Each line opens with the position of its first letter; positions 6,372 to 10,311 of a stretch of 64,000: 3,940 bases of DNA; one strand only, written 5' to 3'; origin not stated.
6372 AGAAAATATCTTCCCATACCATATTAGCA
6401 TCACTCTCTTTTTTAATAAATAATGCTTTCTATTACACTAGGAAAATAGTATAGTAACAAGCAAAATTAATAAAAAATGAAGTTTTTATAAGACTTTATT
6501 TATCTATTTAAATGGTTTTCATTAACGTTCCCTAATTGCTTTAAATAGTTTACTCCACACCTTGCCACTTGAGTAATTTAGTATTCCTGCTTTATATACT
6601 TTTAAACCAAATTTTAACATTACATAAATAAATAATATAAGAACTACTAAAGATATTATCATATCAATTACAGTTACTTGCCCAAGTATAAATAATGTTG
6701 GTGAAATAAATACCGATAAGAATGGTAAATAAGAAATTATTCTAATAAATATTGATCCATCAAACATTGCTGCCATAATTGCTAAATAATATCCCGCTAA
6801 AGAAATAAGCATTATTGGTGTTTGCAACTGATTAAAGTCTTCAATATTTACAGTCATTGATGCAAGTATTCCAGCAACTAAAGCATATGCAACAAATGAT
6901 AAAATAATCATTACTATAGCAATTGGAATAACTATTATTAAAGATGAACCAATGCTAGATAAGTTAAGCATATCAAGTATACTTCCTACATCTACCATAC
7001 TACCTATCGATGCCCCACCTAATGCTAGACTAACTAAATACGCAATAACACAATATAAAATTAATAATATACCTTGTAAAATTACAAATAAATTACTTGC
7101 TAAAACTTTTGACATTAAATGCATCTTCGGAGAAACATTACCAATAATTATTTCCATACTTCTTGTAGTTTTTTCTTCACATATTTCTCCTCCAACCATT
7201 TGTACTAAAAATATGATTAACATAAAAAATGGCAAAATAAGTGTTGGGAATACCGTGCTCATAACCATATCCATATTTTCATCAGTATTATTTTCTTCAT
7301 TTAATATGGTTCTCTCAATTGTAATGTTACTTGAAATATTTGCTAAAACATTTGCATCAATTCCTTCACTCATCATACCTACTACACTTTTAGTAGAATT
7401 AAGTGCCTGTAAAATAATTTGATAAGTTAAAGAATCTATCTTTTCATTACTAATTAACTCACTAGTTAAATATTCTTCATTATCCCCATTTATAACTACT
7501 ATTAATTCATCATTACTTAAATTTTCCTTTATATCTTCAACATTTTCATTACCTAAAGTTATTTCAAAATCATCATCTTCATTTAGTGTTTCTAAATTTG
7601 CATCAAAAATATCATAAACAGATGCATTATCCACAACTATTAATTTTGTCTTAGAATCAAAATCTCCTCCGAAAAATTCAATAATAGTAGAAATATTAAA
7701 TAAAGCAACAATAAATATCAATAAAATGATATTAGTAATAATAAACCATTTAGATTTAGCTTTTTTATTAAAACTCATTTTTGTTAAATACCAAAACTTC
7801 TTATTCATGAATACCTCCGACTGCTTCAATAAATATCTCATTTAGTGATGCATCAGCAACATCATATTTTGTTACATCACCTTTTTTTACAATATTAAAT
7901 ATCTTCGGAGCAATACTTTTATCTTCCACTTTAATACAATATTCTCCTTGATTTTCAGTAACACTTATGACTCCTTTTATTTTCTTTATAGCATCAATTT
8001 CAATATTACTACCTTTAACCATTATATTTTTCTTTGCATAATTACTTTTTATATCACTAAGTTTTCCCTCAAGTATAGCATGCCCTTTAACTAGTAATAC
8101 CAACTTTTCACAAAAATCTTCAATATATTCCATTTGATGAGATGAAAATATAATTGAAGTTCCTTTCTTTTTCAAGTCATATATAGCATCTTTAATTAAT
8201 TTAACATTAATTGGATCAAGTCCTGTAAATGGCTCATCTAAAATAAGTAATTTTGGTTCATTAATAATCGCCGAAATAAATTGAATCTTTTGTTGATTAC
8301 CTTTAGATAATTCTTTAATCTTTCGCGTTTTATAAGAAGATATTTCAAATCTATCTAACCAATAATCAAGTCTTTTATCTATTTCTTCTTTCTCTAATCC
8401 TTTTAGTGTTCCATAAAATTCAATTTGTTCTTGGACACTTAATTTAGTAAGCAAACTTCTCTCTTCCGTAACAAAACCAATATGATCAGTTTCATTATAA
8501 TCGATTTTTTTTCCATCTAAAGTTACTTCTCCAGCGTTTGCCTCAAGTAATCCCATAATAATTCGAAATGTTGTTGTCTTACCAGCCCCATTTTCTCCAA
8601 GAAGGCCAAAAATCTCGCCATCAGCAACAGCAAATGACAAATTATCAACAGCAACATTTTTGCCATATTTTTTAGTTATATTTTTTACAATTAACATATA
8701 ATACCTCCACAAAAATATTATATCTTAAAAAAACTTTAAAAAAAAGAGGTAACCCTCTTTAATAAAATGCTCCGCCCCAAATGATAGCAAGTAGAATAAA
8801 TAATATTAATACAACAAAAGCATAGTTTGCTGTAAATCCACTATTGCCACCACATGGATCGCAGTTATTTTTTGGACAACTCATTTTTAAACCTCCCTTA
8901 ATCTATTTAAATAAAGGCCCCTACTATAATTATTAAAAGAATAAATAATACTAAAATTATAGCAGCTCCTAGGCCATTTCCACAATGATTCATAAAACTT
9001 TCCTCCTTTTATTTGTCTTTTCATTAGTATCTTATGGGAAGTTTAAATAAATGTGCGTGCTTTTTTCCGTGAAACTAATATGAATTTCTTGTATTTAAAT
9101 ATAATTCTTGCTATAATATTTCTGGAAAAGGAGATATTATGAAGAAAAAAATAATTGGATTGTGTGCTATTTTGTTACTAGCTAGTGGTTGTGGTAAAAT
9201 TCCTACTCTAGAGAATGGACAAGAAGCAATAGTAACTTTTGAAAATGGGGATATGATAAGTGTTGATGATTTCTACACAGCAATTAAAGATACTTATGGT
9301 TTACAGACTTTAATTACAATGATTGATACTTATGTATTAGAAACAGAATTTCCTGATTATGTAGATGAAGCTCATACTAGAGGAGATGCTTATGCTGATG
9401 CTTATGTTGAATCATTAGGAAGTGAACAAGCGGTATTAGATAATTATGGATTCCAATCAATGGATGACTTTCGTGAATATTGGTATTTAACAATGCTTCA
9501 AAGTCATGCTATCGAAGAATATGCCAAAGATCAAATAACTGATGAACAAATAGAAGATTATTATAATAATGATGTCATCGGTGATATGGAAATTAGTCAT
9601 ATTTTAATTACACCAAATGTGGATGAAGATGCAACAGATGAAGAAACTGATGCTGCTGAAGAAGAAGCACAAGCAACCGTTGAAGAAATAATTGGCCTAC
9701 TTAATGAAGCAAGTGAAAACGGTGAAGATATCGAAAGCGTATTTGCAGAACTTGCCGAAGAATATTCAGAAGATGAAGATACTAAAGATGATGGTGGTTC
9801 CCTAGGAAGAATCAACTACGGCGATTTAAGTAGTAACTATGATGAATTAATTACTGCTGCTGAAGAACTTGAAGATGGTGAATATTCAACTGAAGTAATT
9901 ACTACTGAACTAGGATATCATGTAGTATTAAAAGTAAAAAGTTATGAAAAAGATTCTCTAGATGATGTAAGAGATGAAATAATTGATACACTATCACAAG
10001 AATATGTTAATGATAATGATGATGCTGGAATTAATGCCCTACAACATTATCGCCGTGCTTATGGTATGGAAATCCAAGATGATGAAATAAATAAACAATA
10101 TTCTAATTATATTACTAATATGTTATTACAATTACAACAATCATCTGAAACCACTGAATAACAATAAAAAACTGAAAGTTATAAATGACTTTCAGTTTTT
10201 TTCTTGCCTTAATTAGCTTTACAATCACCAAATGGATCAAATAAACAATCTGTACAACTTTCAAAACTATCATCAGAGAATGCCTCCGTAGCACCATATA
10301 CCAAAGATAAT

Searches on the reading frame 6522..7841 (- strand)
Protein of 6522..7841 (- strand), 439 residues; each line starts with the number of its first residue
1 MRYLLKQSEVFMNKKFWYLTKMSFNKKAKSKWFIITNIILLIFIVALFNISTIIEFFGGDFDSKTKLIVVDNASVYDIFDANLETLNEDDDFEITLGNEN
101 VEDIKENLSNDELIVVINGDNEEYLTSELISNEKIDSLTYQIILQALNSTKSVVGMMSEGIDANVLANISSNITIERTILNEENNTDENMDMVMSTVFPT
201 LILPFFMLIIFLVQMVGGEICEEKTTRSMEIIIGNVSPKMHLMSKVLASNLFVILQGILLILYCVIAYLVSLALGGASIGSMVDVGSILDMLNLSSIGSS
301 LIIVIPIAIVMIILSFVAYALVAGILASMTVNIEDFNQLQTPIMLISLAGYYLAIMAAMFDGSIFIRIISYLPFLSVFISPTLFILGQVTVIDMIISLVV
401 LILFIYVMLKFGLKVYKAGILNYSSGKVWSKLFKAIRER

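Call 66: search_protein_families(library=pfam, proteins=[window:6522-7841:-], max_evalue=0.0001)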
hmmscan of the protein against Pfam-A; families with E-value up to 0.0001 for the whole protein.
window:6522-7841:- (439 aa): 1 family
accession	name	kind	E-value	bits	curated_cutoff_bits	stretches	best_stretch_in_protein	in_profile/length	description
PF12698.13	ABC2_membrane_3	-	4.6e-24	85.6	31.6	1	31-411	1-344/347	ABC-2 family transporter protein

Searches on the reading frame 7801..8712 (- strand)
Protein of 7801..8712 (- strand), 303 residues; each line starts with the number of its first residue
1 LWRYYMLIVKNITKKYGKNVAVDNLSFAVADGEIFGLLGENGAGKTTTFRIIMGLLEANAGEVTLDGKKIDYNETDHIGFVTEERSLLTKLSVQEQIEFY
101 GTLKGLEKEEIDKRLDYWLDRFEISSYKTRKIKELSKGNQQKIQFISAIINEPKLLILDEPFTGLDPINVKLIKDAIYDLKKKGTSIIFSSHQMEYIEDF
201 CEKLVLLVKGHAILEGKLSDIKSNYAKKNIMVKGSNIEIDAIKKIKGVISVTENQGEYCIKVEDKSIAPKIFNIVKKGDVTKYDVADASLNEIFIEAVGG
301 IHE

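Call 66: search_protein_families(library=pfam, proteins=[window:7801-8712:-], max_evalue=0.0001)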
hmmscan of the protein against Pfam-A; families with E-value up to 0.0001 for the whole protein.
window:7801-8712:- (303 aa): 3 families
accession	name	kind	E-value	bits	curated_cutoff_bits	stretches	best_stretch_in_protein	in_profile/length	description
PF00005.33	ABC_tran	-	1.6e-31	110.1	25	1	23-162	2-136/137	ABC transporter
PF13732.12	DrrA1-3_C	-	2.6e-15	57.3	27.4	1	216-298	1-81/81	ATP-binding protein DrrA1-3-like, C-terminal domain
PF13304.12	AAA_21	-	3.3e-13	50.8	27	1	121-194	224-300/304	AAA domain, putative AbiEii toxin, Type IV TA system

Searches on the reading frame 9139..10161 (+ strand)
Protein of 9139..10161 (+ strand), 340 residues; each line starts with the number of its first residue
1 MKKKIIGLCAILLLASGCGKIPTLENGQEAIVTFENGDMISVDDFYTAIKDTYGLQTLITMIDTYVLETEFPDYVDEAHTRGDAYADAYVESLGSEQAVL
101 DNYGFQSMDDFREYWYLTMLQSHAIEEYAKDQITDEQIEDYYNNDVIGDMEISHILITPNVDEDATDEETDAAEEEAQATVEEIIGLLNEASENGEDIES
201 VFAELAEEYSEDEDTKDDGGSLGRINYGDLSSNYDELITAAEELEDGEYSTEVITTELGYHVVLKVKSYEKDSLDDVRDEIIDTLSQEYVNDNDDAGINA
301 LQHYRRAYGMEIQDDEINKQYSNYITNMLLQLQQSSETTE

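Call 66: search_protein_families(library=pfam, proteins=[window:9139-10161:+], max_evalue=0.0001)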
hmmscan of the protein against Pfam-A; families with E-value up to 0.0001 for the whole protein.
window:9139-10161:+ (340 aa): 2 families
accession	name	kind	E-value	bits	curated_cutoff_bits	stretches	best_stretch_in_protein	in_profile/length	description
PF00639.27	Rotamase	-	4.8e-14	53.5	21.7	1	154-264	1-94/97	PPIC-type PPIASE domain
PF13616.12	Rotamase_3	-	9.9e-13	49.1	22.5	1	148-263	14-110/116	PPIC-type PPIASE domain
